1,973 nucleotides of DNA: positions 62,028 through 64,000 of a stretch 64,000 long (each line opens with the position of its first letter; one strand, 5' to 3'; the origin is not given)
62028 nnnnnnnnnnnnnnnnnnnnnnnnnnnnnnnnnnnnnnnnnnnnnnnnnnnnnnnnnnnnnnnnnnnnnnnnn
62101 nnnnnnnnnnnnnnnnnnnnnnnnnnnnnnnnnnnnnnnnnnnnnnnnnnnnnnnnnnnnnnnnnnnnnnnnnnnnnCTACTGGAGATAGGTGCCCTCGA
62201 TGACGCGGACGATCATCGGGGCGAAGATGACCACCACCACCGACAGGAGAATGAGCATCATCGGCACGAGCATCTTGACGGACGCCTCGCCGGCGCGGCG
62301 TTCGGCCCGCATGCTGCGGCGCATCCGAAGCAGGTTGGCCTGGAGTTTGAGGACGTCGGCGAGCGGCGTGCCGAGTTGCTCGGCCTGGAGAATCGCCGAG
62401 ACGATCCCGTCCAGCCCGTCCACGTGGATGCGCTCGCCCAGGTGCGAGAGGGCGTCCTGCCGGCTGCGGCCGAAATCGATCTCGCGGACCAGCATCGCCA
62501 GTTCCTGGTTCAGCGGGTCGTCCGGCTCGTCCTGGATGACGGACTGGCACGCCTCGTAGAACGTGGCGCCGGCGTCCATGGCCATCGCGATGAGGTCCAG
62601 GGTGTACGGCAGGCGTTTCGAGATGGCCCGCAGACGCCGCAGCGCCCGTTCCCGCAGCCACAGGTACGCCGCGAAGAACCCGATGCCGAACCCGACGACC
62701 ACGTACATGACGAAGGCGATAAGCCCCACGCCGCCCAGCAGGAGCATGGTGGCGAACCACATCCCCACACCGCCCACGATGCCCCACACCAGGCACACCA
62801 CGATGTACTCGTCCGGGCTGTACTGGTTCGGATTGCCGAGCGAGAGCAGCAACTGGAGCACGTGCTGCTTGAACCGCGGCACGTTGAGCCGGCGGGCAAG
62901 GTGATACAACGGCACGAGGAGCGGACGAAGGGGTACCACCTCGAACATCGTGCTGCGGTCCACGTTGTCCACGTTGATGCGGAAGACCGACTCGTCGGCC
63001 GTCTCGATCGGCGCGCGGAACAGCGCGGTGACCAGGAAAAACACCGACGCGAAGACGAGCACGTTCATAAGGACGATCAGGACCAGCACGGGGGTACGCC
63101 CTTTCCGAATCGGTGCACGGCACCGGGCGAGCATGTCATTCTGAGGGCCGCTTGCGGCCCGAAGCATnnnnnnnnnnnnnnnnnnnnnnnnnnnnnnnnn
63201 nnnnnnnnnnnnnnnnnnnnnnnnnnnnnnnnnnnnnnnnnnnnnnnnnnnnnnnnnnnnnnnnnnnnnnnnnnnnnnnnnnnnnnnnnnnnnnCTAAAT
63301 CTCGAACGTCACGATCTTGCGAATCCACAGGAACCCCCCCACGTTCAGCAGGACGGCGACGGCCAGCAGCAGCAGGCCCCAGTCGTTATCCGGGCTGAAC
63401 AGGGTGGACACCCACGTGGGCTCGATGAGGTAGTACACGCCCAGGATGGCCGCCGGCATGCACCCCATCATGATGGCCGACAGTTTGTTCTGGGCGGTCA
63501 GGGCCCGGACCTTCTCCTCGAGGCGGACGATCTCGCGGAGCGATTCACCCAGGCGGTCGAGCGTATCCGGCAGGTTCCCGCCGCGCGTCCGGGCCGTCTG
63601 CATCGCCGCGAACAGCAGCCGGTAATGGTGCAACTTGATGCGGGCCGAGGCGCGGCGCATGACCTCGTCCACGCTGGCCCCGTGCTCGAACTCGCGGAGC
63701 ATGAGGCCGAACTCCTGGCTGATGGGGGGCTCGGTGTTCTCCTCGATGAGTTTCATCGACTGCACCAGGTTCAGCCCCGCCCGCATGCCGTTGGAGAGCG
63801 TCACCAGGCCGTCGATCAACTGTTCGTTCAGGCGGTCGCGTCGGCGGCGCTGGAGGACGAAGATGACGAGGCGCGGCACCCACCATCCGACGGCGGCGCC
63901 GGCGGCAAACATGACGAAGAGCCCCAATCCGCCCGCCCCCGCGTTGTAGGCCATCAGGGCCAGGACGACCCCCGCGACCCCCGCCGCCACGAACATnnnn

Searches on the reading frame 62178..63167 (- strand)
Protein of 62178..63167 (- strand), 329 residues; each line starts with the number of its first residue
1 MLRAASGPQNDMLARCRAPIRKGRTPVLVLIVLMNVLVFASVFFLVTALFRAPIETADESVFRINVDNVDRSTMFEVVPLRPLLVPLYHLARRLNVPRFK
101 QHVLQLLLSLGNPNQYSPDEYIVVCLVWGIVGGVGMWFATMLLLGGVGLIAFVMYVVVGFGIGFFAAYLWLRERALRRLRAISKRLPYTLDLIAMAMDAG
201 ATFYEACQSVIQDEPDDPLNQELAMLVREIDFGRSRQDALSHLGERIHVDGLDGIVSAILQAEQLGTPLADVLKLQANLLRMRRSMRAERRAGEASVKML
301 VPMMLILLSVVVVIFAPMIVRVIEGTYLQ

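Call 91: search_protein_families(library=pfam, proteins=[window:62178-63167:-], max_evalue=0.00001)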
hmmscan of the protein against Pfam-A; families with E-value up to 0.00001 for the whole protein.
window:62178-63167:- (329 aa): 1 family
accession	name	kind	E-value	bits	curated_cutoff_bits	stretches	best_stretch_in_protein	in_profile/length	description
PF00482.28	T2SSF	-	3.2e-17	63.1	25.2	1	190-317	2-125/125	Type II secretion system (T2SS), protein F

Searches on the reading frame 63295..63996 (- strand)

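Call 91: search_protein_families(library=pfam, proteins=[window:63295-63996:-], max_evalue=0.00001)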
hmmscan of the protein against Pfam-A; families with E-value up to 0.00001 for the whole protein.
window:63295-63996:- (233 aa): 1 family
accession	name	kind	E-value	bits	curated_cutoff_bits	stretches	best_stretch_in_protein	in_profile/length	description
PF00482.28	T2SSF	-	7.4e-21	74.8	25.2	1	66-189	4-124/125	Type II secretion system (T2SS), protein F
